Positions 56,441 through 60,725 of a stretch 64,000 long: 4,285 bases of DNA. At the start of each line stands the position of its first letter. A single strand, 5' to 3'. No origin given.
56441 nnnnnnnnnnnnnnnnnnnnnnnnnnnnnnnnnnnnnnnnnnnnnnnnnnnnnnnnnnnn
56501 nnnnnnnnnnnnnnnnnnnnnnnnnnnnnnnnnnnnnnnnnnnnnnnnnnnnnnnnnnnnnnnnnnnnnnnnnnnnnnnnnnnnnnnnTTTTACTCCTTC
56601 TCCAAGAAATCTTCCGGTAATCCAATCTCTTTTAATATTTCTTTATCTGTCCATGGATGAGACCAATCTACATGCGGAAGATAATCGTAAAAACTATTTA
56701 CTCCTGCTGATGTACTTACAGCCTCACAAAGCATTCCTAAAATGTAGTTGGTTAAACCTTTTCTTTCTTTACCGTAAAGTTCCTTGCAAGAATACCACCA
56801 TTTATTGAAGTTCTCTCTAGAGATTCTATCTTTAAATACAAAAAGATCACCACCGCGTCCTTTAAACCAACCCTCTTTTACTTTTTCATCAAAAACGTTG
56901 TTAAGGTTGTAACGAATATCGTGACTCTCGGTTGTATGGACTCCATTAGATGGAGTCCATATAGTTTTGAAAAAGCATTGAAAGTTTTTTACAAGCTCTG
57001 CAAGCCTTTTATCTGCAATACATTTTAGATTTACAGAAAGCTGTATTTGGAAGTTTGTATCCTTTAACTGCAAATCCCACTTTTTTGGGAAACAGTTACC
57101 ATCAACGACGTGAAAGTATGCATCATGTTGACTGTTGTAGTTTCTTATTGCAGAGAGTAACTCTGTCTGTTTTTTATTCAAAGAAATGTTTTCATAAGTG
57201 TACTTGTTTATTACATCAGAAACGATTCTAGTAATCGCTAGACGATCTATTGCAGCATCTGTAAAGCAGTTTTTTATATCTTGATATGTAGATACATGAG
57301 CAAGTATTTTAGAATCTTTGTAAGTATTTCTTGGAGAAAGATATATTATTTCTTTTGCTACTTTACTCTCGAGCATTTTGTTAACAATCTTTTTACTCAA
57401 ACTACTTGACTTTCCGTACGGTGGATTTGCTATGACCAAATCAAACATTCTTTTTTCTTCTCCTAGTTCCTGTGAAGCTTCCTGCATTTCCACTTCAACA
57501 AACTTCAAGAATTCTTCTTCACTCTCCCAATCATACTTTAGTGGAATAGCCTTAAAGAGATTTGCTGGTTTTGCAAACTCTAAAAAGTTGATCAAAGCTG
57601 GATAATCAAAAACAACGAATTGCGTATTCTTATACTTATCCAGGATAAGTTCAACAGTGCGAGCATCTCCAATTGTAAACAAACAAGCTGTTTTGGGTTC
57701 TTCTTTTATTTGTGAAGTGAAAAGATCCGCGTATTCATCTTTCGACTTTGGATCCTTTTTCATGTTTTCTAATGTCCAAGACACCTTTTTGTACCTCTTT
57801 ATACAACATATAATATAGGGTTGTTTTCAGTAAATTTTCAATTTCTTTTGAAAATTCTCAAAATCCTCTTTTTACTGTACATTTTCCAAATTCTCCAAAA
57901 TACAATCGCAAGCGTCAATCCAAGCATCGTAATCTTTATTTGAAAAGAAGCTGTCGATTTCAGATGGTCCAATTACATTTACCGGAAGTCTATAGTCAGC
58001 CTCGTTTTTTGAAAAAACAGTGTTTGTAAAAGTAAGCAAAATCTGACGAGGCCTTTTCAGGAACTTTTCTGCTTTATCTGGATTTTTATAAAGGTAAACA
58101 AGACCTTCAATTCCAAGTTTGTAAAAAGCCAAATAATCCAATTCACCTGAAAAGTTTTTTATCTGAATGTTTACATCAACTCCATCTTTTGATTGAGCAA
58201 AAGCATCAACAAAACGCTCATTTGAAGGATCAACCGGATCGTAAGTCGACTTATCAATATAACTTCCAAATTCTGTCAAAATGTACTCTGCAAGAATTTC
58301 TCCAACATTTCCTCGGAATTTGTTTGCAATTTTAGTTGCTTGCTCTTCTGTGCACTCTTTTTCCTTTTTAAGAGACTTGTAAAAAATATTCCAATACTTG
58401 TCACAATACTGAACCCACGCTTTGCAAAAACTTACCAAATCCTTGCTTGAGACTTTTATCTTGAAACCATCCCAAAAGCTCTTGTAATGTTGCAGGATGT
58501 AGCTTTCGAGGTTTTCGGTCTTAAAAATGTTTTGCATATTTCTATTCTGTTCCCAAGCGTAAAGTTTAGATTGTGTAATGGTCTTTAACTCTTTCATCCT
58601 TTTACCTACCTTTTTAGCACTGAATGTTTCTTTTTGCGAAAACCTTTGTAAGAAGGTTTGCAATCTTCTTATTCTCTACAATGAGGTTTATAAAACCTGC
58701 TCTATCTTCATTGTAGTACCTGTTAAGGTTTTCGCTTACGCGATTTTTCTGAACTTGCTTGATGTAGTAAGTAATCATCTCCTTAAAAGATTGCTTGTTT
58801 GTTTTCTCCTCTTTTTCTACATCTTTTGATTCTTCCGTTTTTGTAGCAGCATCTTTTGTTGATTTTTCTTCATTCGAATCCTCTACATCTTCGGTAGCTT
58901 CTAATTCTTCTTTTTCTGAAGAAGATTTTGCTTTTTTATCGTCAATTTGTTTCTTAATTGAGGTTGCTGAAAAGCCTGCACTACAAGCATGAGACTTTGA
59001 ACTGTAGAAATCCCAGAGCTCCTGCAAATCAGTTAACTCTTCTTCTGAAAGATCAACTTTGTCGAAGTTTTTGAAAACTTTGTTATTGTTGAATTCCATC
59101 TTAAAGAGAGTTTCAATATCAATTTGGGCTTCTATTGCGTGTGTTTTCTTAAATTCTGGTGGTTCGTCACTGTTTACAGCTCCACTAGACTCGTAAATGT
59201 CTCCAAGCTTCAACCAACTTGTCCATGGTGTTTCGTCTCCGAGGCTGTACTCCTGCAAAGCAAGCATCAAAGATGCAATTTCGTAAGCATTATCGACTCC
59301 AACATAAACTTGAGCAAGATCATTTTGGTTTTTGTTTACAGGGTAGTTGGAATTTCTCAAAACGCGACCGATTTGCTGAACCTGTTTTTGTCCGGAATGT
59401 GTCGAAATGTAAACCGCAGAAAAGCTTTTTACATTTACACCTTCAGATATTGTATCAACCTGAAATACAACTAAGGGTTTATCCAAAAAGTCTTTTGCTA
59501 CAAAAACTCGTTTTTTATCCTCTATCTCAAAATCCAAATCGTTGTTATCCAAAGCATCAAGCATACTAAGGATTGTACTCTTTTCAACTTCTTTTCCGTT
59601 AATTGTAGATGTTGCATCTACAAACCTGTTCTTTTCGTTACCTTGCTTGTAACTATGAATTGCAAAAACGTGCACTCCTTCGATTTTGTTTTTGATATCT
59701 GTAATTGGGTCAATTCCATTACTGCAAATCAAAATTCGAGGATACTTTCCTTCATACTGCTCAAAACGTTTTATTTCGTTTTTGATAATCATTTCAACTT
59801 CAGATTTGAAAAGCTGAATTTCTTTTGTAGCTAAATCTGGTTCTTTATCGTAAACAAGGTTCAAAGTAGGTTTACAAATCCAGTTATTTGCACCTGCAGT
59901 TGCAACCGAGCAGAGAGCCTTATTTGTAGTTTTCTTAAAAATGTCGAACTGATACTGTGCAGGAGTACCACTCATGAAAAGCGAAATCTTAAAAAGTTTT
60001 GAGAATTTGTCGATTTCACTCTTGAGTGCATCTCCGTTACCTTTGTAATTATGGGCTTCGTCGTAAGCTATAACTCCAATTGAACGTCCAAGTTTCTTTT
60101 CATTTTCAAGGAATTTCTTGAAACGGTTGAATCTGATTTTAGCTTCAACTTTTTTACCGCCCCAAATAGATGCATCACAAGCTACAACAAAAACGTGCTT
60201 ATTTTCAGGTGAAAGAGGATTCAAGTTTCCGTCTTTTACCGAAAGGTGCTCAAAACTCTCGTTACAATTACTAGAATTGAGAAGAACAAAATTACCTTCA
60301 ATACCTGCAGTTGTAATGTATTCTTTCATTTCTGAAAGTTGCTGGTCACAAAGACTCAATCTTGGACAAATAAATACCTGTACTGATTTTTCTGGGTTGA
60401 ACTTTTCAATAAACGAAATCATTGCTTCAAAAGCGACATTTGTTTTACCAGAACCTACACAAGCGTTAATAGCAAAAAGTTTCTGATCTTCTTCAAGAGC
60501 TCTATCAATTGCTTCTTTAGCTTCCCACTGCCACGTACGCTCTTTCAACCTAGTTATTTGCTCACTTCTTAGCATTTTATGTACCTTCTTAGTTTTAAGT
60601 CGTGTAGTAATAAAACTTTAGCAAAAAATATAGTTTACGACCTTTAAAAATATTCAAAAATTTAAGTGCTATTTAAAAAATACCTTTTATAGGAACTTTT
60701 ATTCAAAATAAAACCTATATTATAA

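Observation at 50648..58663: Leftward accessory island: split gamma-class methyltransferase, an HExxH protein and two paralog pairs between dut and the helicase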

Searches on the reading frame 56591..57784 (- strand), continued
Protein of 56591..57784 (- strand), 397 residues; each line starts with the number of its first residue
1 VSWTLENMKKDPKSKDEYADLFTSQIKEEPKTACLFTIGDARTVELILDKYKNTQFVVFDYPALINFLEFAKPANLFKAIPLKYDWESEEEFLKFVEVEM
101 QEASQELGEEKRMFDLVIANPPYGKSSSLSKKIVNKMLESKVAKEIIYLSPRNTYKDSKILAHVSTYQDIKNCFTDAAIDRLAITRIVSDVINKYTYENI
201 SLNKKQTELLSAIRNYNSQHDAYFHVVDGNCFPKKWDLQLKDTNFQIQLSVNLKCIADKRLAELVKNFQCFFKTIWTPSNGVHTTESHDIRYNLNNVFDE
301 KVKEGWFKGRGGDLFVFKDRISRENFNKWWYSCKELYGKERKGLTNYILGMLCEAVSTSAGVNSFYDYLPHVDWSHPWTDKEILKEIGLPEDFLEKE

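Call 108: find_encoding_contigs(protein=P0102, flank=9000, max_places=1)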
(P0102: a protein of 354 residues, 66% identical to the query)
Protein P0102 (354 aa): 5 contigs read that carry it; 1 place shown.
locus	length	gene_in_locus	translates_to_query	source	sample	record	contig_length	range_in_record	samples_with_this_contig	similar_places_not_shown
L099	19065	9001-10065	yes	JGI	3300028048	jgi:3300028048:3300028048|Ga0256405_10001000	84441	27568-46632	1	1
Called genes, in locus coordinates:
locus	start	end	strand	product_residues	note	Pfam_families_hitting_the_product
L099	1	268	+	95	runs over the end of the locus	-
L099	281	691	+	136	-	-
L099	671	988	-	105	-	-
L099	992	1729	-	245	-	-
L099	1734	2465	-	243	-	-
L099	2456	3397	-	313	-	-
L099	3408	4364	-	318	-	-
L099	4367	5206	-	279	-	-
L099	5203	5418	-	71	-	-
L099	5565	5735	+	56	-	-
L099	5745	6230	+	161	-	-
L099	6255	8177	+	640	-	PF00270:DEAD, PF04851:ResIII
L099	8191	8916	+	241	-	-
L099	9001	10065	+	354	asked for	-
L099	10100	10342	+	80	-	-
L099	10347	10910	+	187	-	-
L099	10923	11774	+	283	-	-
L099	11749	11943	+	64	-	-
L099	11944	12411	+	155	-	PF18907:DUF5662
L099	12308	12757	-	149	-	-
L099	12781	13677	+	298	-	-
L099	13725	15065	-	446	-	PF19263:DUF5906 (weak)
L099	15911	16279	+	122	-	-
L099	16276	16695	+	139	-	-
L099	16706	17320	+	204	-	-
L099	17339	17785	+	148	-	-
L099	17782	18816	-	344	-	-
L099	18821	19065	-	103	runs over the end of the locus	-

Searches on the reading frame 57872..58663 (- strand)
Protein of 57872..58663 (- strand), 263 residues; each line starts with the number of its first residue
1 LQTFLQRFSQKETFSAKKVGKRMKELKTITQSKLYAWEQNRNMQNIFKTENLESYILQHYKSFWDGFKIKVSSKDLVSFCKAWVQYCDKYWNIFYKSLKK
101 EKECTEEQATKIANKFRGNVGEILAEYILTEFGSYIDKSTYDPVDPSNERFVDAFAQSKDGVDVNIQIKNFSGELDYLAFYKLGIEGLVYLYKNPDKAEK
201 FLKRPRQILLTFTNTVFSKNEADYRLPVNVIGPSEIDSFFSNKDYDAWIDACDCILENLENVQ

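Call 3: search_protein_families(library=pfam, proteins=[window:57872-58663:-], max_evalue=0.1)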
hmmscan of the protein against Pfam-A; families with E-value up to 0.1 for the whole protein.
window:57872-58663:- (263 aa): 3 families
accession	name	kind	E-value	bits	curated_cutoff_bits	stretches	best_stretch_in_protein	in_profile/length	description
PF16141.11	GH18_BT1044-like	-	0.0081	15.9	28.7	1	14-133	98-214/325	Glycoside hydrolase family 18, BT1044-like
PF01547.30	SBP_bac_1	-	0.022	15.2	26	1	69-170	113-207/307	Bacterial extracellular solute-binding protein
PF05686.18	Glyco_transf_90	-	0.028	13.8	24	1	27-100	185-258/396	Glycosyl transferase family 90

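Call 4: search_protein_families(library=phrogs, proteins=[window:57872-58663:-], max_evalue=0.01)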
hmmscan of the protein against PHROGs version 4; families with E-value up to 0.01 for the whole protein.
window:57872-58663:- (263 aa): 0 families

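Call 6: search_protein_families(library=padloc, proteins=[window:57872-58663:-], max_evalue=0.01)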
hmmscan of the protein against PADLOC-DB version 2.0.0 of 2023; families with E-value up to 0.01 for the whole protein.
window:57872-58663:- (263 aa): 0 families

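Call 59: search_protein_families(library=phrogs, proteins=[window:57872-58663:-], max_evalue=0.00001)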
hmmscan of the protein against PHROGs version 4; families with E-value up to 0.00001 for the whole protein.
window:57872-58663:- (263 aa): 0 families

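Call 88: search_solved_structures(query=A8, max_evalue=10, show_alignments=3)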
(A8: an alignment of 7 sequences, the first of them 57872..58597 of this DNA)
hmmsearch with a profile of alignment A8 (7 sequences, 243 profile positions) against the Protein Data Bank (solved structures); distinct sequences matched with E-value up to 10: 10.
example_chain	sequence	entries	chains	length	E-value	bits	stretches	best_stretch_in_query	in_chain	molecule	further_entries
3cmu_A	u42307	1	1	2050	4.1e-13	52.7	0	160-197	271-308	Protein recA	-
3cmt_A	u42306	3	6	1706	8.9e-11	45.1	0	160-197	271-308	Protein recA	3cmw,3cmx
3cmv_A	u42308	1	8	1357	2.3e-08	37.2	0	160-197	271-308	Protein recA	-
2eb1_A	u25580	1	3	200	0.2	14.5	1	30-133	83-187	Endoribonuclease Dicer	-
1aa3_A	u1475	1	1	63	0.38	13.5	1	158-193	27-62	RECA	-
3c4b_A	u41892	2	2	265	0.42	13.4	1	30-133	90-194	Endoribonuclease Dicer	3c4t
1n03_A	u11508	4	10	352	1.2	11.9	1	160-200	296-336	RecA protein | REC A | Protein RecA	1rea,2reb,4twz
2rec_A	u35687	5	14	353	1.2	11.9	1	160-200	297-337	RECA | Protein RecA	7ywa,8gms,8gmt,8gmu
1u94_A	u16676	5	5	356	1.2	11.9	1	160-200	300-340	RecA protein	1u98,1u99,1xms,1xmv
8trg_A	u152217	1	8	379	1.3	11.8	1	160-200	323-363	Protein RecA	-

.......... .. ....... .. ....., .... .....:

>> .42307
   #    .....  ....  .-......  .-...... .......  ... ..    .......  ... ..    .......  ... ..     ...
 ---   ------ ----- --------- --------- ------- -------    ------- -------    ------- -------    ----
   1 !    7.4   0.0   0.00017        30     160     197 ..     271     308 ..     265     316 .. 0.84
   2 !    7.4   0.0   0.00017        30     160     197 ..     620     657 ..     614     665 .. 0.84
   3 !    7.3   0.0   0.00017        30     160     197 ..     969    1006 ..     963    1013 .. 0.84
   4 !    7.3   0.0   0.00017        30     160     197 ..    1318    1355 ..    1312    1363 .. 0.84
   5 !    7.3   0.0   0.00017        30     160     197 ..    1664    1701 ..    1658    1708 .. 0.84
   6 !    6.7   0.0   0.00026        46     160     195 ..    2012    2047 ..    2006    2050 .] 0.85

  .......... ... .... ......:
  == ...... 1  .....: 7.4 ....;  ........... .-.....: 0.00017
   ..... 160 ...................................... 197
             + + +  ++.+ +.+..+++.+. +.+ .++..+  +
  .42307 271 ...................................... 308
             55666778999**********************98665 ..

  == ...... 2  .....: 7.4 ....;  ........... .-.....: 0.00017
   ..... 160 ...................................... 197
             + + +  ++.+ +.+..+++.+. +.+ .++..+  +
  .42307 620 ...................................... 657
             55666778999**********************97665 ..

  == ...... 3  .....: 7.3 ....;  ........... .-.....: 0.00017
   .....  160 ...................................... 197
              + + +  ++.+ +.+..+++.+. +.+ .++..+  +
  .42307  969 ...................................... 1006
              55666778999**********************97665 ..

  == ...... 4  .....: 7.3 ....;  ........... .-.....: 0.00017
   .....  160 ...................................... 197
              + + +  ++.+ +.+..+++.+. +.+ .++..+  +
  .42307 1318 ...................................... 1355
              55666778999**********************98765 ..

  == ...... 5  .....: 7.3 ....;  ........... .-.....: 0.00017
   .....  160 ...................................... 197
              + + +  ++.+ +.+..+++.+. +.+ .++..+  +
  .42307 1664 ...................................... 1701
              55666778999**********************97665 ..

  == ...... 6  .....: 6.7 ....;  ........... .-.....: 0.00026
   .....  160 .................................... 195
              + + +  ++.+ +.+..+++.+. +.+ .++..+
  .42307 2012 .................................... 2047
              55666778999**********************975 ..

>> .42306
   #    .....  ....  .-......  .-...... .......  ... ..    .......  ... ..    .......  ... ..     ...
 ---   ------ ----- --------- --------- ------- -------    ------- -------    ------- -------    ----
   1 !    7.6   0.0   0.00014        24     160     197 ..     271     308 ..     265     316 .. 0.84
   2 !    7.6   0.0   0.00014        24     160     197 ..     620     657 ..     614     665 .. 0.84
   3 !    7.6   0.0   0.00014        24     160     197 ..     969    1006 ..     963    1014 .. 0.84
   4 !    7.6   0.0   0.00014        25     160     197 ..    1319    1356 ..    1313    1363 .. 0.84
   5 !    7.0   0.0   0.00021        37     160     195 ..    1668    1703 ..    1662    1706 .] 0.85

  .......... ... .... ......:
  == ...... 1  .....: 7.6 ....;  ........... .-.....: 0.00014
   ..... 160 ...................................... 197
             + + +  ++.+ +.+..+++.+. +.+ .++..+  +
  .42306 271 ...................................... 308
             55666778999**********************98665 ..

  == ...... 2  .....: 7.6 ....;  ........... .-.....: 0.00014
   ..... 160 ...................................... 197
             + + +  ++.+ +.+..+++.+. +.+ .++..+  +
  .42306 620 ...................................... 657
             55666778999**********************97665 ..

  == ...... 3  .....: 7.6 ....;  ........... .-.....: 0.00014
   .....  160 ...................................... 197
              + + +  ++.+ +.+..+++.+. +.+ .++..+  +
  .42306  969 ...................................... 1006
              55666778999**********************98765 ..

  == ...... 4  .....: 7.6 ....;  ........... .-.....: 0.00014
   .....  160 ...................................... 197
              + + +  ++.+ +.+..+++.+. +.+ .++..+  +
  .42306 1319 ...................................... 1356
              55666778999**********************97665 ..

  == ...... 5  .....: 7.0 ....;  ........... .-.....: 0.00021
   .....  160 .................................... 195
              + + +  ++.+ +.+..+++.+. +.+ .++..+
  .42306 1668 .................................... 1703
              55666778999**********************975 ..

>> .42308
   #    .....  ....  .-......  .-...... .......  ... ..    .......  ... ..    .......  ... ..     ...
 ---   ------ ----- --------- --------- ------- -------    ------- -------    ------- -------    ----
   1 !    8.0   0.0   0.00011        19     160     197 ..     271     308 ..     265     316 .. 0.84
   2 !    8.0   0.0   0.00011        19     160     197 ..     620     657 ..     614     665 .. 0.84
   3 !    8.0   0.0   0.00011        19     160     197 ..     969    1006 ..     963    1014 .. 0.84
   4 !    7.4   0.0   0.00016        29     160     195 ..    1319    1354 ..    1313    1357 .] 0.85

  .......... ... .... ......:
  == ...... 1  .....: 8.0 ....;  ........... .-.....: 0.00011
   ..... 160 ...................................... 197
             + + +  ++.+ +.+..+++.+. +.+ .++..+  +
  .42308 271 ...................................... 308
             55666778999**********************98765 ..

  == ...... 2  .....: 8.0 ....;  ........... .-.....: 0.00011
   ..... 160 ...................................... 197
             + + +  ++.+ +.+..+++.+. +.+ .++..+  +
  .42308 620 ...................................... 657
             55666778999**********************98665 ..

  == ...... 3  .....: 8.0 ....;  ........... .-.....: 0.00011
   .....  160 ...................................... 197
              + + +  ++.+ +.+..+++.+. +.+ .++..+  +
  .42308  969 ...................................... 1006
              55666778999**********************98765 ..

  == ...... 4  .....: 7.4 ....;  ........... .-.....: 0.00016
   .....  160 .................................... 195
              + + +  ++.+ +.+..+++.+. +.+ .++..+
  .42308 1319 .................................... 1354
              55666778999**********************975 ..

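Call 89: search_protein_families(library=pfam, alignment_id=A8, max_evalue=0.1)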
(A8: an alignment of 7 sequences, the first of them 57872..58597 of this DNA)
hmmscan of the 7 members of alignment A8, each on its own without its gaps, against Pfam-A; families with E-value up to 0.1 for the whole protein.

A. member 1, window:57872-58597:- (241 aa): 2 families
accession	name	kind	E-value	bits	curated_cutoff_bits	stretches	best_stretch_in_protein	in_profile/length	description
PF01547.30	SBP_bac_1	-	0.019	15.4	26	1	47-148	113-207/307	Bacterial extracellular solute-binding protein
PF05686.18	Glyco_transf_90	-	0.042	13.2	24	1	6-78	186-258/396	Glycosyl transferase family 90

B. families by the number of members that match (of 7 scanned): 7 families
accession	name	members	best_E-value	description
PF01547.30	SBP_bac_1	1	0.019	Bacterial extracellular solute-binding protein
PF09820.16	AAA-ATPase_like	1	0.025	Predicted AAA-ATPase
PF02906.19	Fe_hyd_lg_C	1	0.032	Iron only hydrogenase large subunit, C-terminal domain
PF24855.1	DUF7729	1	0.034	Domain of unknown function (DUF7729)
PF05686.18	Glyco_transf_90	1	0.042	Glycosyl transferase family 90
PF08125.19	Mannitol_dh_C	1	0.049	Mannitol dehydrogenase C-terminal domain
PF23487.1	Ig_TMEM132_6th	1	0.062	TMEM132 sixth domain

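Call 99: search_protein_families(library=ncbifam, proteins=[window:57872-58597:-], max_evalue=0.01)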
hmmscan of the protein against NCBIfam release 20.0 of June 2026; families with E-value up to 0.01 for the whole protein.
window:57872-58597:- (241 aa): 0 families

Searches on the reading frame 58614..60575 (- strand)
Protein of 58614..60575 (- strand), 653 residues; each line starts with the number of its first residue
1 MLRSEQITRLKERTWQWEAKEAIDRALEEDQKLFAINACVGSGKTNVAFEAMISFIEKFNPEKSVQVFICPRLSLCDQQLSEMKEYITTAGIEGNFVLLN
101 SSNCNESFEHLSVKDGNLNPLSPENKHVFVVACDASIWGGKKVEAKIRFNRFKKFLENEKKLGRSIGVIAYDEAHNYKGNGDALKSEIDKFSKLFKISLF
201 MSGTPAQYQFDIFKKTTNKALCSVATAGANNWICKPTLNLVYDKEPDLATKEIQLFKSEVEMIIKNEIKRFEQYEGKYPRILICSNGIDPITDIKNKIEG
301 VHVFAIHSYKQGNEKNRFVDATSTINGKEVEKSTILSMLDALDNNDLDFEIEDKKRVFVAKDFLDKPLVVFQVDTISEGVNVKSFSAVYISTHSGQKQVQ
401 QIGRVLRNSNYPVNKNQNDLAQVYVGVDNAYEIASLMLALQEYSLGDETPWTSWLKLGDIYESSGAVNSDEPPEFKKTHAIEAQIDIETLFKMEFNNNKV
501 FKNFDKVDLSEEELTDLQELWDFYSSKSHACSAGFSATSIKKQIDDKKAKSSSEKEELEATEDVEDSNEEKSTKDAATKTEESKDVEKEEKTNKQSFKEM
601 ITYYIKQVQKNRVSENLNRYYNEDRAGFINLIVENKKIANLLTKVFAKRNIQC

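Call 56: search_protein_families(library=pfam, proteins=[window:58614-60575:-], max_evalue=0.01)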
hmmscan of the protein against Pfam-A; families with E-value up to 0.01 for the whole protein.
window:58614-60575:- (653 aa): 3 families
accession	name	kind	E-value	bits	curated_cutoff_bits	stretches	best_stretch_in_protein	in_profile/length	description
PF04851.21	ResIII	-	2.8e-13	50.5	22.5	1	10-206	2-163/164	Type III restriction enzyme, res subunit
PF00270.35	DEAD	-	3.3e-11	43.6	26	1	20-206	5-161/167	DEAD/DEAH box helicase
PF00271.37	Helicase_C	-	0.0021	18.7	23.5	0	346-408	44-109/110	Helicase conserved C-terminal domain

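Call 57: search_protein_families(library=padloc, proteins=[window:58614-60575:-], max_evalue=0.001)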
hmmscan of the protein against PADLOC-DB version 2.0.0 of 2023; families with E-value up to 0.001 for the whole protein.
window:58614-60575:- (653 aa): 1 family
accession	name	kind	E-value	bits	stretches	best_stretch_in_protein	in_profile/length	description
PDLC02082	Cas3b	-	2.5e-06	24.2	1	6-95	222-306/734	-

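Call 59: search_protein_families(library=phrogs, proteins=[window:58614-60575:-], max_evalue=0.00001)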
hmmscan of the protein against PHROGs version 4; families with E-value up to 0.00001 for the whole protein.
window:58614-60575:- (653 aa): 0 families

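Call 101: search_solved_structures(query=window:58614-60575:-, max_evalue=0.1)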
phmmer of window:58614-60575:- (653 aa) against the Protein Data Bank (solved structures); distinct sequences matched with E-value up to 0.1: 0.
